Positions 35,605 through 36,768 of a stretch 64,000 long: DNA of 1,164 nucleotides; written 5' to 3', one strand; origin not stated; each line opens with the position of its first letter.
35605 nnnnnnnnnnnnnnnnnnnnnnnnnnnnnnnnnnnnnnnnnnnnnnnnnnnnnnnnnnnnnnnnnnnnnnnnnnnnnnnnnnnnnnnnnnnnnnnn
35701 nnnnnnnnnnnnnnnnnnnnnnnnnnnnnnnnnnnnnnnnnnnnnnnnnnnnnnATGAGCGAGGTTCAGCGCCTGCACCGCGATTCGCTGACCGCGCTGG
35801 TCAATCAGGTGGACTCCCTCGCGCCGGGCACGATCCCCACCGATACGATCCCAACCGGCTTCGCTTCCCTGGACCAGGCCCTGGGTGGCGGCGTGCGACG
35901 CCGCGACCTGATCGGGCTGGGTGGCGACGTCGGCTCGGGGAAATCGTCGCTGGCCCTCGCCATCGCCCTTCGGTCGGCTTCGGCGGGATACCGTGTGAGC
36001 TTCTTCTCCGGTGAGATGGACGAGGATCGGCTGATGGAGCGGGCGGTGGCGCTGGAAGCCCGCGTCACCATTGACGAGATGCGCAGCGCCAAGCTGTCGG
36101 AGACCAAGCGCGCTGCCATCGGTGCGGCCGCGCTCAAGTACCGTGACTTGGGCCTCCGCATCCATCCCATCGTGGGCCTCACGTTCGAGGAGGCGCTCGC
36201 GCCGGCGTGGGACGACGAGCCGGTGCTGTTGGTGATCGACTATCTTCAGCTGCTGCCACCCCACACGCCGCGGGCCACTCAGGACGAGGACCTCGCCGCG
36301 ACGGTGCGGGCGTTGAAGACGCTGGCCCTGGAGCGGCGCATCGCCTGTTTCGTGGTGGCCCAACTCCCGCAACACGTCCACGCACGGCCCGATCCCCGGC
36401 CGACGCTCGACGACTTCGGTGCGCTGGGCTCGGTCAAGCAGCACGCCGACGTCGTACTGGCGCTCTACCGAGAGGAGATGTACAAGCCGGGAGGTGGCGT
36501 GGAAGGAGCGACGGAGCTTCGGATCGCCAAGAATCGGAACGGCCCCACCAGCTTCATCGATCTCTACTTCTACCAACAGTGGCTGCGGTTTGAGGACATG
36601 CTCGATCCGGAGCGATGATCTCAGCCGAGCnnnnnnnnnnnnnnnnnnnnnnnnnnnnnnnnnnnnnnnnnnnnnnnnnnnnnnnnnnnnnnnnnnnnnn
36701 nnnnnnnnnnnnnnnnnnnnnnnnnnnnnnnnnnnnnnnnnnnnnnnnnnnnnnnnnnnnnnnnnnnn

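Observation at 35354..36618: N-terminally truncated DnaB-like ATPase translationally coupled to an unknown helical protein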

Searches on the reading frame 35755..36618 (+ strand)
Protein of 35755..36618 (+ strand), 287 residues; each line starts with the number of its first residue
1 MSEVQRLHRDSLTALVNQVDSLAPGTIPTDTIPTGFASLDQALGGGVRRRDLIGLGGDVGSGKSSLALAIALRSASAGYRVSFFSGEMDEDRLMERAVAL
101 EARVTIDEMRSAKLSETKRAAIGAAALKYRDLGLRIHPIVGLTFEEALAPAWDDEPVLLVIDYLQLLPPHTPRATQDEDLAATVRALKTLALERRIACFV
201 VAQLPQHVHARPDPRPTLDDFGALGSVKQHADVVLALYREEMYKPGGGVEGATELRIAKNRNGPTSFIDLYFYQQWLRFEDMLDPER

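Call 3: search_protein_families(library=pfam, proteins=[window:35755-36618:+], max_evalue=1)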
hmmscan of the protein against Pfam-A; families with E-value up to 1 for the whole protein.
window:35755-36618:+ (287 aa): 9 families
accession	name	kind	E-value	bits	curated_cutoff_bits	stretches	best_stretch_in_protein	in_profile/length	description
PF03796.21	DnaB_C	-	2.6e-46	158.5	27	1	32-281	2-255/255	DnaB-like helicase C terminal domain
PF13481.12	AAA_25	-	1.2e-06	28.8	27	1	27-203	10-189/195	AAA domain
PF06745.19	ATPase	-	3.5e-06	27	26.6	1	32-101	1-71/231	KaiC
PF13191.12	AAA_16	-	9.1e-06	26.7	32.6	1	39-174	12-143/167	AAA ATPase domain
PF00154.27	RecA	-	0.0029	17.5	27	1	29-92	30-94/262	recA bacterial DNA recombination protein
PF08423.17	Rad51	-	0.021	14.5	22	1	32-72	8-48/244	Rad51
PF01695.23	IstB_IS21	-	0.023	14.6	24.1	1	49-85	91-127/238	IstB-like ATP binding protein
PF02572.21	CobA_CobO_BtuR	-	0.092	13.4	25.7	1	60-115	12-67/172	ATP:corrinoid adenosyltransferase BtuR/CobO/CobP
PF20720.3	nSTAND3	-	0.22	11.7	27.2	1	55-84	22-51/155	Novel STAND NTPase 3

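Call 4: search_protein_families(library=ncbifam, proteins=[window:35755-36618:+], max_evalue=1)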
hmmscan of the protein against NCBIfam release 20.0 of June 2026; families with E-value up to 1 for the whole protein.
window:35755-36618:+ (287 aa): 39 families (the best 25 are shown)
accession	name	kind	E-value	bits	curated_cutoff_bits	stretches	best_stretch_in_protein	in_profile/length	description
TIGR00665.1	DnaB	equivalog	2.1e-49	168.5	385.25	1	10-282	156-433/435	replicative DNA helicase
NF004384.0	PRK05748.1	equivalog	1.3e-39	136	525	1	9-282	163-442/452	replicative DNA helicase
TIGR03600.1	phage_DnaB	exception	3.4e-39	135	498.65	1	10-271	155-420/421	phage replicative helicase, DnaB family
NF005852.0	PRK07773.1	equivalog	5.4e-38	130.8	780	2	10-222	178-394/886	replicative DNA helicase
NF040583.1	dnaB_SPI-7_type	exception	5.8e-38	131.1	655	2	155-282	308-434/434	SPI-7-type island replicative DNA helicase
NF006306.0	PRK08506.1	equivalog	4.4e-34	117.9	596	2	32-244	175-391/472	replicative DNA helicase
NF006606.0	PRK09165.1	equivalog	6e-34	117.5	540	1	30-284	198-489/497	replicative DNA helicase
NF005240.0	PRK06749.1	subfamily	5.3e-32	111.1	686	1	14-280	151-425/428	replicative DNA helicase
NF005424.0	PRK07004.1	equivalog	3.2e-31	108.3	834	1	12-282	174-451/460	replicative DNA helicase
NF006443.0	PRK08760.1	equivalog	1.5e-29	102.7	741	1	31-282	211-467/476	replicative DNA helicase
NF004109.0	PRK05595.1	equivalog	1.8e-28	99.4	737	1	18-281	170-437/444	replicative DNA helicase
NF005945.0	PRK08006.1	equivalog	2.6e-27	95.8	898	1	31-285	206-466/471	replicative DNA helicase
NF004967.0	PRK06321.1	equivalog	2.7e-26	92.5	751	1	30-281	207-464/472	replicative DNA helicase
NF006458.0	PRK08840.1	equivalog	6.9e-26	90.9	884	1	32-284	200-458/464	replicative DNA helicase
NF005369.0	PRK06904.1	equivalog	8.5e-26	90.7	809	1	31-283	205-465/474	replicative DNA helicase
TIGR00416.1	sms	equivalog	1.6e-08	33.8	403.05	1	32-124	76-164/454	DNA repair protein RadA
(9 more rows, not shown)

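Call 5: find_homologous_proteins(query=window:35755-36618:+, max_evalue=1e-10)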
Query window:35755-36618:+ (287 aa): 5464 proteins with E <= 1e-10 among 8000 candidates; the best 120 are listed.
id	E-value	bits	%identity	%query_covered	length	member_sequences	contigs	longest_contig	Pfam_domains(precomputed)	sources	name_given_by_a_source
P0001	2.2e-184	629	100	100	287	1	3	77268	PF06745.20,PF03796.22,PF13481.13,PF13191.13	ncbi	-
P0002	2.4e-172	590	92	100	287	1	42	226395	PF06745.20,PF03796.22,PF13481.13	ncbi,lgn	-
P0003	2.5e-167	573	90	100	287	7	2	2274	PF06745.20,PF03796.22,PF13481.13,PF13191.13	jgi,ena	-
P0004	1.1e-137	476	74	100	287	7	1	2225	PF06745.20,PF03796.22,PF13481.13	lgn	-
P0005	3.6e-135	468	73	100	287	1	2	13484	PF06745.20,PF03796.22,PF13481.13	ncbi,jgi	ncbi:MAG: DnaB-like helicase C-terminal domain-containing protein [Gemmatimonadales bacterium]|jgi:r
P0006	4.4e-135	467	72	100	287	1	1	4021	PF06745.20,PF03796.22,PF13481.13,PF13191.13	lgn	-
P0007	1.5e-134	466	73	100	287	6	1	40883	PF06745.20,PF03796.22,PF13481.13,PF13191.13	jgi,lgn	-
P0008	4.7e-134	464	72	100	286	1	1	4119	PF06745.20,PF03796.22,PF13481.13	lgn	-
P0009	6.7e-134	464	72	100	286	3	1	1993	PF06745.20,PF03796.22,PF13481.13,PF13191.13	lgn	-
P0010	7.9e-134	463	72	100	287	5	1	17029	PF06745.20,PF03796.22,PF13481.13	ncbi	-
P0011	8.2e-134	463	71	100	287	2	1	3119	PF06745.20,PF03796.22,PF13481.13,PF13191.13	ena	-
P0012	8.7e-134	463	72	100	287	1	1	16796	PF06745.20,PF03796.22,PF13481.13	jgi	jgi:replicative DNA helicase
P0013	1.3e-133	463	75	94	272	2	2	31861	PF06745.20,PF03796.22,PF13481.13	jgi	jgi:replicative DNA helicase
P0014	1.4e-133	463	73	100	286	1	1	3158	PF06745.20,PF03796.22,PF13481.13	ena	-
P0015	1.4e-133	463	73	98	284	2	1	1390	PF06745.20,PF03796.22,PF13481.13,PF13191.13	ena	-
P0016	2.2e-132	459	71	100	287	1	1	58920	PF06745.20,PF03796.22,PF13481.13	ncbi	-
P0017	3.1e-132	458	72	97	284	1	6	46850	PF06745.20,PF03796.22,PF13481.13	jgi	jgi:replicative DNA helicase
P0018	4.2e-132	458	74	97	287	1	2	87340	PF06745.20,PF03796.22,PF13481.13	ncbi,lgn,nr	ncbi:MAG: AAA family ATPase [Gemmatimonadales bacterium]|nr:AAA family ATPase [Gemmatimonadales bact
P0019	5.8e-132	457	71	100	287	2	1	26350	PF06745.20,PF03796.22,PF13481.13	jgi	-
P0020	7.1e-132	457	71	100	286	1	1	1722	PF06745.20,PF03796.22,PF13481.13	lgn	-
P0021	7.7e-132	457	70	100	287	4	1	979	PF06745.20,PF03796.22,PF13481.13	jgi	jgi:replicative DNA helicase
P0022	1.3e-131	456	72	98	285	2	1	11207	PF06745.20,PF03796.22,PF13481.13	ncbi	-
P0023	2.1e-131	455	71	98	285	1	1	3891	PF06745.20,PF03796.22,PF13481.13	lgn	-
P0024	2.4e-131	455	73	99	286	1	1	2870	PF06745.20,PF03796.22,PF13481.13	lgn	-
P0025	4.1e-131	454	72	100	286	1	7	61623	PF06745.20,PF03796.22,PF13481.13,PF13191.13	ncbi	-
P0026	4.8e-131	454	72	99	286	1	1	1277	PF06745.20,PF03796.22,PF13481.13,PF13191.13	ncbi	-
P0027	5.5e-131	454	72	98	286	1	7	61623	PF06745.20,PF03796.22,PF13481.13,PF13191.13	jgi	jgi:replicative DNA helicase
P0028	7.2e-131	454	71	100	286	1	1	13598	PF06745.20,PF03796.22,PF13481.13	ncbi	-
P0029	7.5e-131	454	72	99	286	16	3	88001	PF06745.20,PF03796.22,PF13481.13,PF13191.13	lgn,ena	-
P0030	7.9e-131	454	71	98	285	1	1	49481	PF06745.20,PF03796.22,PF13481.13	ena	-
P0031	9.5e-131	453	72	98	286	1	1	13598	PF06745.20,PF03796.22,PF13481.13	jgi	jgi:replicative DNA helicase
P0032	1.1e-130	453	70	98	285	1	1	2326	PF06745.20,PF03796.22,PF13481.13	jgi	jgi:replicative DNA helicase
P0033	1.4e-130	453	71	99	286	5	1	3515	PF06745.20,PF03796.22,PF13481.13,PF13191.13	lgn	-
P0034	1.5e-130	453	70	98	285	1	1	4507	PF06745.20,PF03796.22,PF13481.13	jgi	jgi:replicative DNA helicase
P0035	1.6e-130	453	70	98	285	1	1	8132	PF06745.20,PF03796.22,PF13481.13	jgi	jgi:replicative DNA helicase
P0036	2.1e-130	452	71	98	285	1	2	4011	PF06745.20,PF03796.22,PF13481.13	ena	-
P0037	3.5e-130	451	70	100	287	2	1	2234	PF06745.20,PF03796.22,PF13481.13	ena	-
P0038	3.9e-130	451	70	98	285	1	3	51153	PF06745.20,PF03796.22,PF13481.13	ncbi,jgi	jgi:replicative DNA helicase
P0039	4.0e-130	451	70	100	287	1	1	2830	PF06745.20,PF03796.22,PF13481.13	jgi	jgi:replicative DNA helicase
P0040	4.2e-130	451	71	97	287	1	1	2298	PF06745.20,PF03796.22,PF13481.13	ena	-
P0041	4.3e-130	451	69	98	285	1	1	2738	PF06745.20,PF03796.22,PF13481.13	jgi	jgi:replicative DNA helicase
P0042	4.8e-130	451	71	99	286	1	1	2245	PF06745.20,PF03796.22,PF13481.13,PF13191.13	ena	-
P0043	7.3e-130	450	71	99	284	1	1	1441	PF06745.20,PF03796.22,PF13481.13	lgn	-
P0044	8.1e-130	450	70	99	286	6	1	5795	PF03796.22,PF13481.13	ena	-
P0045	8.6e-130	450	70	100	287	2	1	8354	PF06745.20,PF03796.22,PF13481.13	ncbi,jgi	jgi:replicative DNA helicase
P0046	9.5e-130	450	72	97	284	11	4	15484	PF06745.20,PF03796.22,PF13481.13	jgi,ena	jgi:replicative DNA helicase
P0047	9.6e-130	450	72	98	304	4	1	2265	PF06745.20,PF03796.22,PF13481.13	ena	-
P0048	9.9e-130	450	69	98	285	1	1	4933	PF06745.20,PF03796.22,PF13481.13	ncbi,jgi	jgi:replicative DNA helicase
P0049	1.0e-129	450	70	98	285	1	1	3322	PF06745.20,PF03796.22,PF13481.13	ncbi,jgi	jgi:replicative DNA helicase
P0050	1.1e-129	450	71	100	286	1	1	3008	PF06745.20,PF03796.22,PF13481.13,PF13191.13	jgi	jgi:replicative DNA helicase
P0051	1.2e-129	450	72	98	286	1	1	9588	PF06745.20,PF03796.22,PF13481.13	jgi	jgi:replicative DNA helicase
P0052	1.3e-129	450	70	98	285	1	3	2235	PF06745.20,PF03796.22,PF13481.13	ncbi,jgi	jgi:replicative DNA helicase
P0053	1.5e-129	449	71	100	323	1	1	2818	PF06745.20,PF03796.22,PF13481.13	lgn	-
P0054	1.9e-129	449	71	100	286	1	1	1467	PF06745.20,PF03796.22,PF13481.13,PF13191.13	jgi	jgi:replicative DNA helicase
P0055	2.4e-129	449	71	99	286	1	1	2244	PF06745.20,PF03796.22,PF13481.13,PF13191.13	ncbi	-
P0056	2.9e-129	448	70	98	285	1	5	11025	PF06745.20,PF03796.22,PF13481.13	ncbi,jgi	jgi:replicative DNA helicase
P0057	3.0e-129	448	70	100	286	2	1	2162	PF06745.20,PF03796.22,PF13481.13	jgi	jgi:replicative DNA helicase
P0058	3.0e-129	448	71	99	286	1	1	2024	PF06745.20,PF03796.22,PF13481.13,PF13191.13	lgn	-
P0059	3.2e-129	448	70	98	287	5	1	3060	PF06745.20,PF03796.22,PF13481.13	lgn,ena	-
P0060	3.6e-129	448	70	100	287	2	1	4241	PF06745.20,PF03796.22,PF13481.13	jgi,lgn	jgi:replicative DNA helicase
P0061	7.3e-129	447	73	100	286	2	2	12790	PF06745.20,PF03796.22,PF13481.13,PF13191.13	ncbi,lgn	ncbi:MAG: DnaB-like helicase C-terminal domain-containing protein [Gemmatimonadales bacterium]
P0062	1.4e-128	446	70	98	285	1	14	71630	PF06745.20,PF03796.22,PF13481.13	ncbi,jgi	jgi:replicative DNA helicase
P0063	1.6e-128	446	70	98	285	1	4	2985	PF06745.20,PF03796.22,PF13481.13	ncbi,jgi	jgi:replicative DNA helicase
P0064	3.4e-128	445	69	98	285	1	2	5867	PF06745.20,PF03796.22,PF13481.13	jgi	jgi:replicative DNA helicase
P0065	4.3e-128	445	71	98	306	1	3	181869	PF06745.20,PF03796.22,PF13481.13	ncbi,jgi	jgi:replicative DNA helicase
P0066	5.2e-128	444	69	100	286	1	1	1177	PF06745.20,PF03796.22,PF13481.13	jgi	-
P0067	5.6e-128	444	69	100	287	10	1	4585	PF06745.20,PF03796.22,PF13481.13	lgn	-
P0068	6.1e-128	444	70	100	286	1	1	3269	PF06745.20,PF03796.22,PF13481.13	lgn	-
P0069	9.8e-128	443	71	97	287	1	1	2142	PF06745.20,PF03796.22,PF13481.13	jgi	-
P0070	1.1e-127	443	69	100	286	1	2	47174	PF06745.20,PF03796.22,PF13481.13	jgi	-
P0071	1.3e-127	443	68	100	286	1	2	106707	PF06745.20,PF03796.22,PF13481.13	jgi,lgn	jgi:replicative DNA helicase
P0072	1.6e-127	443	70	100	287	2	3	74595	PF06745.20,PF03796.22,PF13481.13,PF13191.13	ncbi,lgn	-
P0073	2.8e-127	442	69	100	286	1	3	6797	PF06745.20,PF03796.22,PF13481.13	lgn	-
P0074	3.4e-127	442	69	100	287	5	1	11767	PF06745.20,PF03796.22,PF13481.13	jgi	jgi:replicative DNA helicase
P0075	5.0e-127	441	69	100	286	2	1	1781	PF06745.20,PF03796.22,PF13481.13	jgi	jgi:replicative DNA helicase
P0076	5.9e-127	441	70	100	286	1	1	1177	PF06745.20,PF03796.22,PF13481.13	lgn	-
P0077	7.2e-127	441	70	100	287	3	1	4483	PF03796.22,PF13481.13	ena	-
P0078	1.3e-126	440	71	98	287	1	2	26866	PF06745.20,PF03796.22,PF13481.13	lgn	-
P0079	1.7e-126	439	70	98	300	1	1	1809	PF06745.20,PF03796.22,PF13481.13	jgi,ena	-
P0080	1.8e-126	439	68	100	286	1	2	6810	PF06745.20,PF03796.22,PF13481.13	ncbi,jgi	ncbi:MAG: DnaB-like helicase C-terminal domain-containing protein [Gemmatimonadales bacterium]|jgi:r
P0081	2.4e-126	439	70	100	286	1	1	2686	PF06745.20,PF03796.22,PF13481.13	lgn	-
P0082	3.2e-126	438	70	100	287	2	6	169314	PF03796.22,PF13481.13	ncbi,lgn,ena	ncbi:MAG TPA: DnaB-like helicase C-terminal domain-containing protein [Gemmatimonadales bacterium]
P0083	4.9e-126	438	69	100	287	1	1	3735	PF06745.20,PF03796.22,PF13481.13,PF13191.13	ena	-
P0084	5.1e-126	438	70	97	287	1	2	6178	PF06745.20,PF03796.22,PF13481.13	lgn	-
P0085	7.1e-126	437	68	100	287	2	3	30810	PF06745.20,PF03796.22,PF13481.13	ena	-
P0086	8.0e-126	437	68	100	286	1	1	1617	PF06745.20,PF03796.22,PF13481.13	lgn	-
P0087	8.5e-126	437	69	100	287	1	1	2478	PF06745.20,PF03796.22,PF13481.13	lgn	-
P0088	9.4e-126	437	69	95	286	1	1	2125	PF03796.22,PF13481.13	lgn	-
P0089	3.6e-125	435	68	100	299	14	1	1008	PF03796.22,PF13481.13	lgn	-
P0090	2.0e-124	432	69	99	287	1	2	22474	PF06745.20,PF03796.22,PF13481.13,PF13191.13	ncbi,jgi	jgi:replicative DNA helicase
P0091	2.4e-124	432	69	100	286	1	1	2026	PF06745.20,PF03796.22,PF13481.13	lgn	-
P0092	3.2e-124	432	68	99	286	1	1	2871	PF06745.20,PF03796.22,PF13481.13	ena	-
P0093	4.4e-124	431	70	100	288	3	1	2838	PF06745.20,PF03796.22,PF13481.13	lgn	-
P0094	1.0e-123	430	68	100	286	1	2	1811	PF06745.20,PF03796.22,PF13481.13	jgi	jgi:replicative DNA helicase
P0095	1.6e-123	430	71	97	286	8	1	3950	PF06745.20,PF03796.22,PF13481.13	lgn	-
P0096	1.8e-123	429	68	100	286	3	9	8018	PF06745.20,PF03796.22,PF13481.13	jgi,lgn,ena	-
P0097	1.8e-123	429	68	99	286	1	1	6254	PF06745.20,PF03796.22,PF13481.13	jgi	-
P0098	2.5e-123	429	69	99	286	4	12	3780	PF06745.20,PF03796.22,PF13481.13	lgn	-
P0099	1.1e-122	427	69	100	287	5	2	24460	PF06745.20,PF03796.22,PF13481.13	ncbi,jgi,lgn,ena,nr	ncbi:MAG TPA: DnaB-like helicase C-terminal domain-containing protein [Gemmatimonadales bacterium]|n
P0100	1.2e-122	427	67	100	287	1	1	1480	PF06745.20,PF03796.22,PF13481.13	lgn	-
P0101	1.5e-122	426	69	99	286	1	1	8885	PF06745.20,PF03796.22,PF13481.13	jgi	jgi:replicative DNA helicase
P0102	1.9e-122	426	69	100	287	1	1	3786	PF06745.20,PF03796.22,PF13481.13,PF13191.13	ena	-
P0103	3.3e-122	425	69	98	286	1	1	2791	PF06745.20,PF03796.22,PF13481.13,PF13191.13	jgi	jgi:replicative DNA helicase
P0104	3.8e-122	425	68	99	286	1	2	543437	PF06745.20,PF03796.22,PF13481.13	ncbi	-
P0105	4.3e-122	425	66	100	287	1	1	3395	PF06745.20,PF03796.22,PF13481.13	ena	-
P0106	4.5e-122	425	68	100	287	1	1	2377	PF03796.22,PF13481.13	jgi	jgi:replicative DNA helicase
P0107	4.8e-122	425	69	99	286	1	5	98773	PF06745.20,PF03796.22,PF13481.13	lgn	-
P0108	5.3e-122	425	67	100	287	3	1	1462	PF06745.20,PF03796.22,PF13481.13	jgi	-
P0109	5.5e-122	425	69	97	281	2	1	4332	PF06745.20,PF03796.22,PF13481.13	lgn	-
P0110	5.8e-122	424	69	99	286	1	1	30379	PF06745.20,PF03796.22,PF13481.13,PF13191.13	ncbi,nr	ncbi:MAG: DnaB-like helicase C-terminal domain-containing protein [Gemmatimonadetes bacterium]|nr:Dn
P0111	5.9e-122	424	69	100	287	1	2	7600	PF06745.20,PF03796.22,PF13481.13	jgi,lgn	jgi:replicative DNA helicase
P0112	9.8e-122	424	67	100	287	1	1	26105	PF06745.20,PF03796.22,PF13481.13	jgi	jgi:replicative DNA helicase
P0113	1.2e-121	423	68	99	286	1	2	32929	PF06745.20,PF03796.22,PF13481.13,PF13191.13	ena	-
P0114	1.3e-121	423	67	100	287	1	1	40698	PF06745.20,PF03796.22,PF13481.13,PF13191.13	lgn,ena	-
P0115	1.5e-121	423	66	99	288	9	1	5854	PF06745.20,PF03796.22,PF13481.13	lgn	-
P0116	1.8e-121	423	68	99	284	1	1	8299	PF06745.20,PF03796.22,PF13481.13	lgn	-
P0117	2.1e-121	423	68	99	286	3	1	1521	PF06745.20,PF03796.22,PF13481.13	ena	-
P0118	3.1e-121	422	67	100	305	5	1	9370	PF03796.22,PF13481.13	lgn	-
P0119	3.3e-121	422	67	98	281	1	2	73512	PF06745.20,PF03796.22,PF13481.13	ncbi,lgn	-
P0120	4.3e-121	422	66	100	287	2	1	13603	PF06745.20,PF03796.22,PF13481.13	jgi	jgi:replicative DNA helicase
